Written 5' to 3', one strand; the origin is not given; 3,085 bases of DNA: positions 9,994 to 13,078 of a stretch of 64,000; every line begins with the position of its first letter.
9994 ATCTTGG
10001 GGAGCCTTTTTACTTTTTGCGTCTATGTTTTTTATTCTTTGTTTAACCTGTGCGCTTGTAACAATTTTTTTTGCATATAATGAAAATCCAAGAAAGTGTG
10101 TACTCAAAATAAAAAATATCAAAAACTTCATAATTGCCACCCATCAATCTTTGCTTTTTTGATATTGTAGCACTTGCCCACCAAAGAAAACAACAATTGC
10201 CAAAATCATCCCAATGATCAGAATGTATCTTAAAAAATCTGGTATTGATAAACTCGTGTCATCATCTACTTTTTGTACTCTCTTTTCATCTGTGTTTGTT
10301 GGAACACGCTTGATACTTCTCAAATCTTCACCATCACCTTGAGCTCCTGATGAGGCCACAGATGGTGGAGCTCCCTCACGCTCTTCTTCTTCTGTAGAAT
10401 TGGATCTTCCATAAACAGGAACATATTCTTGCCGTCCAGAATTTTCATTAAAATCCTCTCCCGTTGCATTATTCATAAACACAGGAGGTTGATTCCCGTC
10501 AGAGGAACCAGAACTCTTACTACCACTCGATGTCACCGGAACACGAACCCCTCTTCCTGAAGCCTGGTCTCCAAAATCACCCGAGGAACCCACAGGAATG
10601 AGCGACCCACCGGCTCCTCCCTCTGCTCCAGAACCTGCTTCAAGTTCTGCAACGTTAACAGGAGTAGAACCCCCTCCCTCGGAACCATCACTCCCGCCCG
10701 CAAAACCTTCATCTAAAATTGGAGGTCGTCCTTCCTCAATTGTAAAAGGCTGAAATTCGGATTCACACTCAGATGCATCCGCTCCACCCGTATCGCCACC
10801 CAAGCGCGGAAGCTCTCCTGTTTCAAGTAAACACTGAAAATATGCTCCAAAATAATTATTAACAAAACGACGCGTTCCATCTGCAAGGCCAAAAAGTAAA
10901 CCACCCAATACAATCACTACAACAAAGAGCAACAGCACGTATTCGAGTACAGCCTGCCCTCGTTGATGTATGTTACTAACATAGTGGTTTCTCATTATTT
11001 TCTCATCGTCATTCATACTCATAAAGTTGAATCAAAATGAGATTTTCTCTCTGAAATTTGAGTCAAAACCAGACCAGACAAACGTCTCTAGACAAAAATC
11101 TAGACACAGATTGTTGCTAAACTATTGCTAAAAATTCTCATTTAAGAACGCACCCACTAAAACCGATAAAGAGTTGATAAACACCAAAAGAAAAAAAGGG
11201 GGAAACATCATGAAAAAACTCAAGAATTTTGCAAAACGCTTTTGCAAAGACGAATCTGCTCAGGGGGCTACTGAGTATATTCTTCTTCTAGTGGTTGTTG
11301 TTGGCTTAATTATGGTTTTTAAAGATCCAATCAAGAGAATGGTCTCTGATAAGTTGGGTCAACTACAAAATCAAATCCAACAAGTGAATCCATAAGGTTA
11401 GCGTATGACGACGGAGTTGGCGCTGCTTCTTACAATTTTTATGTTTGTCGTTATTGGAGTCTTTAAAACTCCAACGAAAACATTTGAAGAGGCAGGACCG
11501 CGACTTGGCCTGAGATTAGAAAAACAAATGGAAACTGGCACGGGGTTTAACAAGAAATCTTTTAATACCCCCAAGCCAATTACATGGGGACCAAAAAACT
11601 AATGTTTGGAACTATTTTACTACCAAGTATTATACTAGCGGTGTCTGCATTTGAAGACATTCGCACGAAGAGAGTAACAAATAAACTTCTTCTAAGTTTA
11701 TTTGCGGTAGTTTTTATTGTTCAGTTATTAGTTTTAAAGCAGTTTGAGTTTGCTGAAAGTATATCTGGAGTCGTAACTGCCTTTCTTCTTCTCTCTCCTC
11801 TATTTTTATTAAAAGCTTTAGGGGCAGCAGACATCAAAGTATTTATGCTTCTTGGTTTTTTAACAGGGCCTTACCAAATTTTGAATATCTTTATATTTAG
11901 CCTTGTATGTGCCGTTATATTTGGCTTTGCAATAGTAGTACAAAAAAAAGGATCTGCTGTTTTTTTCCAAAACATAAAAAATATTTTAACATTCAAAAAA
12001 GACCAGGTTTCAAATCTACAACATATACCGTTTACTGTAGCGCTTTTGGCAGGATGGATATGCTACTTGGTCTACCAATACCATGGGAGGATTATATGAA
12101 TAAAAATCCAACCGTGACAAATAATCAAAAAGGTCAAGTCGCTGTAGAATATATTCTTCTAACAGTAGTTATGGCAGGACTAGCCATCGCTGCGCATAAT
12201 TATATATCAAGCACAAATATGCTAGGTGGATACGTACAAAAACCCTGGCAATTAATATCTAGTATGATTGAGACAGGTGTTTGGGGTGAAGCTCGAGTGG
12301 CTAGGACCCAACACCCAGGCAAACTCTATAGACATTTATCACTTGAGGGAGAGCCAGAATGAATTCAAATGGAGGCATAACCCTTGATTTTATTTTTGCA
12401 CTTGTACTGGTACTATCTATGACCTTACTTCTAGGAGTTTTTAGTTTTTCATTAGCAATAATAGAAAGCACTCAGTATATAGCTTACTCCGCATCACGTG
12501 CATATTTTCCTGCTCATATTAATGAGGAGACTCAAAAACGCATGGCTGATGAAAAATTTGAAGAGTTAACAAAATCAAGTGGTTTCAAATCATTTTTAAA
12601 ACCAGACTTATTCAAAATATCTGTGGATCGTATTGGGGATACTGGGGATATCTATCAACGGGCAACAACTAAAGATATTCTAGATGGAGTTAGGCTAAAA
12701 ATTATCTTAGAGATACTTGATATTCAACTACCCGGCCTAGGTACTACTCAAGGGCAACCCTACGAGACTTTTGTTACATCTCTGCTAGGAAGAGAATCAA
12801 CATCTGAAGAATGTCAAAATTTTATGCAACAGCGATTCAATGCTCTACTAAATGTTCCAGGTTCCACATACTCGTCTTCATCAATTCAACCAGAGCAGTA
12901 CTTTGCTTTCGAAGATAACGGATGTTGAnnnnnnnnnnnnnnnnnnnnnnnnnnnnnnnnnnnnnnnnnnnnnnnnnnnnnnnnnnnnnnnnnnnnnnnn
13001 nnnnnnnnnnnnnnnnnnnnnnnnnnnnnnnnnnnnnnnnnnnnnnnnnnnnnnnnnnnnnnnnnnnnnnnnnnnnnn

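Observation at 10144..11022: Prepilin-type N-terminus joined to a ~200-aa Gly/Ser/acidic disordered region and a C-terminal transmembrane anchor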

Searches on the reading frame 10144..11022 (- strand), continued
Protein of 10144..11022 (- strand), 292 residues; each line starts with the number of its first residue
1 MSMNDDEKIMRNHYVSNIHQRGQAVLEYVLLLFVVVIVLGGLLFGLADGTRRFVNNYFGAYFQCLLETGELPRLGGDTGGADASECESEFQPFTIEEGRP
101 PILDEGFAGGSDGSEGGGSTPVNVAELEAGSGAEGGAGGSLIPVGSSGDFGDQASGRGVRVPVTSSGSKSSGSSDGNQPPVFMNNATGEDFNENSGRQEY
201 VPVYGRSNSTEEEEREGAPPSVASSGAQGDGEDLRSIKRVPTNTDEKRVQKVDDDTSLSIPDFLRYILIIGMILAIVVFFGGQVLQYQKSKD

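Call 50: search_protein_representatives(alignment_id=A1)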
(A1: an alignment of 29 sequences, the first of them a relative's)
Query: 29 sequences, 297 profile positions. Proteins with E-value up to 0.001 (for the whole library): 929; up to 1e-10: 840; up to 1e-30: 625. The best 150 are listed.
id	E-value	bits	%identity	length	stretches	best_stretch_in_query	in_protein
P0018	1.3e-91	324.0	-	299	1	5-296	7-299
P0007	1.0e-87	311.2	-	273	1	10-296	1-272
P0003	1.9e-87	310.3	-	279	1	6-296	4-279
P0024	5.4e-83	295.7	-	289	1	8-296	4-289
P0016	3.8e-80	286.4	-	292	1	3-295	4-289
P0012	7.9e-79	282.0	-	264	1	10-296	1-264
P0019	1.7e-76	274.4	-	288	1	4-296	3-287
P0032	3.5e-76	273.4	-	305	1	1-296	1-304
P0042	3.1e-75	270.3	-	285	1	4-296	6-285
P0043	1.2e-74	268.3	-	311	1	10-297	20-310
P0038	5.2e-74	266.2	-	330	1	3-296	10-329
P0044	8.2e-72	259.0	-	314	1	6-296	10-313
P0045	3.2e-71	257.1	-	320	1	9-296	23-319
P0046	1.3e-69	251.8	-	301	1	7-297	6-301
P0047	6.3e-69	249.5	-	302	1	10-297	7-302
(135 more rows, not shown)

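Call 51: find_homologous_proteins(query=L034:9995-10855:+, max_evalue=0.00001)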
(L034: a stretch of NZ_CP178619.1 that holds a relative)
Query L034:9995-10855:+ (286 aa): 207 proteins with E <= 0.00001 among 2849 candidates; the best 120 are listed.
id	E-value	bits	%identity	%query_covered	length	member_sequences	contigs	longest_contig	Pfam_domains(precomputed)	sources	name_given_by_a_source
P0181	9.5e-173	591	100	99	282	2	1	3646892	-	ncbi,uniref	ncbi:hypothetical protein [Bdellovibrio sp. HCB288]|uniref:hypothetical protein n=1 Tax=Bdellovibrio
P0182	1.7e-140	485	82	99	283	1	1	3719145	-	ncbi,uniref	ncbi:hypothetical protein [Bdellovibrio sp. HCB274]|uniref:hypothetical protein n=1 Tax=Bdellovibrio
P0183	2.9e-140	484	80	99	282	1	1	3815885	-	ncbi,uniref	ncbi:hypothetical protein ACLVWU_18305 [Bdellovibrio sp. HCB290]|uniref:hypothetical protein n=1 Tax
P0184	2.1e-112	393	67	99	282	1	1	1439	-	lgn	-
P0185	2.1e-111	390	68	99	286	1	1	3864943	-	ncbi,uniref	ncbi:hypothetical protein [Bdellovibrio sp. HCB209]|uniref:hypothetical protein n=1 Tax=Bdellovibrio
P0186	7.0e-111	388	67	100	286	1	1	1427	-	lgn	-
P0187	2.1e-106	373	66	100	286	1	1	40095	-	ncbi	-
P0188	7.0e-104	365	64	100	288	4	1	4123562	-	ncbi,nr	ncbi:hypothetical protein DOM22_19675 [Bdellovibrio sp. ZAP7]|nr:hypothetical protein DOM22_19675 [B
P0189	1.7e-103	364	66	100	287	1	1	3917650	-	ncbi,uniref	ncbi:hypothetical protein ACLSU7_12285 [Bdellovibrio sp. HCB185ZH]|uniref:hypothetical protein n=1 T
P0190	1.2e-102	361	63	100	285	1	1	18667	-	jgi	jgi:hypothetical protein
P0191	3.7e-99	350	63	100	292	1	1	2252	-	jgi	jgi:hypothetical protein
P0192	5.1e-99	349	61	100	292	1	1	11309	-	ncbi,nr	ncbi:MAG: hypothetical protein J7501_07965 [Bdellovibrio sp.]|nr:hypothetical protein [Bdellovibrio 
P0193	1.4e-93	331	64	91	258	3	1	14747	-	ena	-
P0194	1.5e-86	308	53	100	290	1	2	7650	-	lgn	-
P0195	5.4e-86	307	53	98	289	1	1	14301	-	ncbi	ncbi:MAG: hypothetical protein ACM3MG_03195 [Bacillota bacterium]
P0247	7.1e-64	234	46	94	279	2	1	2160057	-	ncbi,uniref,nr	ncbi:hypothetical protein [Bdellovibrio bacteriovorus]|uniref:hypothetical protein n=1 Tax=Bdellovib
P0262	9.7e-61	224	48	91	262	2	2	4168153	-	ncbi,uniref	ncbi:hypothetical protein [Bdellovibrio bacteriovorus]|uniref:hypothetical protein n=1 Tax=Bdellovib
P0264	3.4e-60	222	57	55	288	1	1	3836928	-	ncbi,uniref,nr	ncbi:hypothetical protein Bb109J_c3557 [Bdellovibrio bacteriovorus]|uniref:hypothetical protein n=1 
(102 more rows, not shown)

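Call 52: list_cluster_members(proteins=[P0264, P0262, P0247])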
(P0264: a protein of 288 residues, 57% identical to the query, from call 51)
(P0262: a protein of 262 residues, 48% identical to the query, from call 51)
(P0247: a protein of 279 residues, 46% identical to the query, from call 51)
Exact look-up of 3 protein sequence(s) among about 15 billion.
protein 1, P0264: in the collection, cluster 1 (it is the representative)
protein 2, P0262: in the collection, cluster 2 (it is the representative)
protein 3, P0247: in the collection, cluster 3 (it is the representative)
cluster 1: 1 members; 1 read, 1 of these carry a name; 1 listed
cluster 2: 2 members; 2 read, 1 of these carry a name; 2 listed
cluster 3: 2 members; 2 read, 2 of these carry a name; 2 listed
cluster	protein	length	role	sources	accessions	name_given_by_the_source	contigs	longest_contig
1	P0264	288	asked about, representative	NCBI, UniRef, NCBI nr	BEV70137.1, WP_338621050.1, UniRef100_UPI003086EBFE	hypothetical protein Bb109J_c3557 [Bdellovibrio bacteriovorus] | hypothetical protein n=1 Tax=Bdellovibrio bacteriovorus TaxID=959 RepID=UPI003086EBFE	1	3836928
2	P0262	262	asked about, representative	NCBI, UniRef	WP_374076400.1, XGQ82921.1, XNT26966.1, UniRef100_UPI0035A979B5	hypothetical protein [Bdellovibrio bacteriovorus] | hypothetical protein n=1 Tax=Bdellovibrio TaxID=958 RepID=UPI0035A979B5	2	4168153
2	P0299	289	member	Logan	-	-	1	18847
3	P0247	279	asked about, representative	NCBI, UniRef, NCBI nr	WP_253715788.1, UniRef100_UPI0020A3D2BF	hypothetical protein [Bdellovibrio bacteriovorus] | hypothetical protein n=1 Tax=Bdellovibrio bacteriovorus TaxID=959 RepID=UPI0020A3D2BF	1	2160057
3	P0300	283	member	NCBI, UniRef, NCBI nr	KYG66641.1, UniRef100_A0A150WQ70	hypothetical protein AZI86_06240 [Bdellovibrio bacteriovorus] | Uncharacterized protein n=1 Tax=Bdellovibrio bacteriovorus TaxID=959 ...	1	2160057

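Call 54: find_encoding_contigs(protein=P0264, flank=6000, max_places=1)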
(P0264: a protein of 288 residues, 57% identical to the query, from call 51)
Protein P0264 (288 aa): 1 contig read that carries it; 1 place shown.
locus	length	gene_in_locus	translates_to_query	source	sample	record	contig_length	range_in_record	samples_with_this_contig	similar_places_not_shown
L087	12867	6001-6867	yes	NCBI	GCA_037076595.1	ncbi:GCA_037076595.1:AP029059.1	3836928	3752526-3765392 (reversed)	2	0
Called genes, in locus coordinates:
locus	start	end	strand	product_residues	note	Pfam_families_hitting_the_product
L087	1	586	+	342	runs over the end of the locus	PF01467:CTP_transf_like, PF02410:RsfS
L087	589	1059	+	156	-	PF02590:SPOUT_MTase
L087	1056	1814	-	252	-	PF18626:Gln_deamidase_2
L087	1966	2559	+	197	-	-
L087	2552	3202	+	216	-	PF03548:LolA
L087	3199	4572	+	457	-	PF00919:UPF0004, PF04055:Radical_SAM, PF18693:TRAM_2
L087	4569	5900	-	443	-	PF23914:TPR_CcmH_CycH (faint), PF13428:TPR_14 (faint), PF14559:TPR_19 (faint), PF13431:TPR_17 (faint), PF07719:TPR_2 (faint), PF13181:TPR_8 (faint), PF13414:TPR_11 (faint), PF00515:TPR_1 (weak), +3 more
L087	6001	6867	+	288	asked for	-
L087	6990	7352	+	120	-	PF09969:DUF2203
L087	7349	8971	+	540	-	PF00795:CN_hydrolase, PF02540:NAD_synthase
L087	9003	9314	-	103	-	-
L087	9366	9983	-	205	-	PF00929:RNase_T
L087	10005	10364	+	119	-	PF00111:Fer2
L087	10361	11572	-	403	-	-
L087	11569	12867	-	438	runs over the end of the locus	PF13231:PMT_2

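Call 66: find_encoding_contigs(protein=P0001, flank=1000, max_places=2)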
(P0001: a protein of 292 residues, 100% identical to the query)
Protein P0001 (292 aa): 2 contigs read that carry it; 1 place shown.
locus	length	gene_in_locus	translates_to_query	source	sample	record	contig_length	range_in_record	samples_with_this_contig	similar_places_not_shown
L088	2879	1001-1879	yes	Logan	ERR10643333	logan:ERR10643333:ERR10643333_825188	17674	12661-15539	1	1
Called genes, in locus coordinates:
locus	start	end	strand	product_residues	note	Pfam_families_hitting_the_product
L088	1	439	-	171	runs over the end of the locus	PF01478:Peptidase_A24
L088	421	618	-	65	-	-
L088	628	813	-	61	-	PF16982:Flp1_like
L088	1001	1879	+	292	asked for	-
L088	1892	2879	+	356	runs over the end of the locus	PF14559:TPR_19 (faint), PF07719:TPR_2 (faint), PF13424:TPR_12 (faint), PF13428:TPR_14 (faint)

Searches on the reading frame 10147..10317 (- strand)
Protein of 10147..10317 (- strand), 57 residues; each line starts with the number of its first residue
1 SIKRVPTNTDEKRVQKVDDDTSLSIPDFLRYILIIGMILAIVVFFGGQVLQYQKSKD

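Call 29: search_protein_families(library=pfam, proteins=[window:10147-10317:-], max_evalue=10)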
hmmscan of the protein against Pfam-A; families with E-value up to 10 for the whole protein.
seq(57 aa): 1 family
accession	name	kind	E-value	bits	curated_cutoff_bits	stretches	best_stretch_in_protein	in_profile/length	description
PF11044.13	TMEMspv1-c74-12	-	0.15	12.6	25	1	26-55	2-29/49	Plectrovirus spv1-c74 ORF 12 transmembrane protein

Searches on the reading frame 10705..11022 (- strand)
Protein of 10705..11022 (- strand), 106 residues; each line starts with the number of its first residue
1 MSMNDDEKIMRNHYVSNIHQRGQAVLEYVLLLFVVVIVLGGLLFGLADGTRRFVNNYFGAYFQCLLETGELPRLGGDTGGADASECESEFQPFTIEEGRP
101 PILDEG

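Call 29: search_protein_families(library=pfam, proteins=[window:10705-11022:-], max_evalue=10)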
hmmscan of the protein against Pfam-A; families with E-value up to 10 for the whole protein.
seq(106 aa): 2 families
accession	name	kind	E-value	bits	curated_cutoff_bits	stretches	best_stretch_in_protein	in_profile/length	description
PF13789.11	DUF4181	-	0.069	14.1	25.4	1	7-45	19-57/108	Domain of unknown function (DUF4181)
PF04021.17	Class_IIIsignal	-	0.23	11.9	23.7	1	21-39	2-20/27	Class III signal peptide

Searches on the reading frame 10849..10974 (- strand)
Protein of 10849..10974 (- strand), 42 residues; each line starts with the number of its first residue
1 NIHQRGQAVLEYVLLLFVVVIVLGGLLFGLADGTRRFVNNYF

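Call 29: search_protein_families(library=pfam, proteins=[window:10849-10974:-], max_evalue=10)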
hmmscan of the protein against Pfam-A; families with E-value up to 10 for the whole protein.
seq(42 aa): 3 families
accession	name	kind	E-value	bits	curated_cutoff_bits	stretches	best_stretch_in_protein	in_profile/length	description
PF04021.17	Class_IIIsignal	-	0.1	13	23.7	1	5-24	2-21/27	Class III signal peptide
PF08999.15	SP_C-Propep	-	0.16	12.3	25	1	12-31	43-62/96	Surfactant protein C, N terminal propeptide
PF07811.17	TadE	-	1.9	9.1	22.9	1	6-29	1-25/43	TadE-like protein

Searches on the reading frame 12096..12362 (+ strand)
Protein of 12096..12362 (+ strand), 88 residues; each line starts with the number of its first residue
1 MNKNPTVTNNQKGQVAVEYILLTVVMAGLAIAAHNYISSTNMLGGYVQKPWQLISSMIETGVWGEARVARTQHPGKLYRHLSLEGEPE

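Call 5: search_protein_families(library=pfam, proteins=[window:12096-12362:+], max_evalue=0.1)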
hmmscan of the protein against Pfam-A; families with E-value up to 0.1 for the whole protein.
window:12096-12362:+ (88 aa): 1 family
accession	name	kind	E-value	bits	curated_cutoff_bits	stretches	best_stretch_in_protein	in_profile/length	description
PF04021.17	Class_IIIsignal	-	0.00011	22.5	23.7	1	12-36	2-26/27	Class III signal peptide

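Call 6: search_protein_families(library=ncbifam, proteins=[window:12096-12362:+], max_evalue=0.1)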
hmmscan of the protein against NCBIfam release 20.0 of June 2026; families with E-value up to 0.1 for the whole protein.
window:12096-12362:+ (88 aa): 1 family
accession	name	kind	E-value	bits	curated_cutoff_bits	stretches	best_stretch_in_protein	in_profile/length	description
NF046088.1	anchor_EppA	equivalog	0.064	13.6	90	1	18-42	8-32/58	EPS-associated small membrane protein EppA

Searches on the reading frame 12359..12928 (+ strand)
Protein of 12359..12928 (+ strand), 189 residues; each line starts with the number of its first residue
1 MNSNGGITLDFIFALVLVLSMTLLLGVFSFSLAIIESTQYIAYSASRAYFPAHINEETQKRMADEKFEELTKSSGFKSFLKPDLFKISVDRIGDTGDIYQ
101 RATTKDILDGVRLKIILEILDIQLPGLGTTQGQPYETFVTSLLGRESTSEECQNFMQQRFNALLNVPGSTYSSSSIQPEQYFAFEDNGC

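Call 5: search_protein_families(library=pfam, proteins=[window:12359-12928:+], max_evalue=0.1)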
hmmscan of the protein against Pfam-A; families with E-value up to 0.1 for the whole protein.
window:12359-12928:+ (189 aa): 1 family
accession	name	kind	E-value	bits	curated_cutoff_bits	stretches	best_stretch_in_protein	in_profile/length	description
PF05029.18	TIMELESS_C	-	0.039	14.7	23.8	1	54-78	43-67/88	Timeless PAB domain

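Call 6: search_protein_families(library=ncbifam, proteins=[window:12359-12928:+], max_evalue=0.1)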
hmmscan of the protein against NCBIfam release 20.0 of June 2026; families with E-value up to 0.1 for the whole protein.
window:12359-12928:+ (189 aa): 0 families
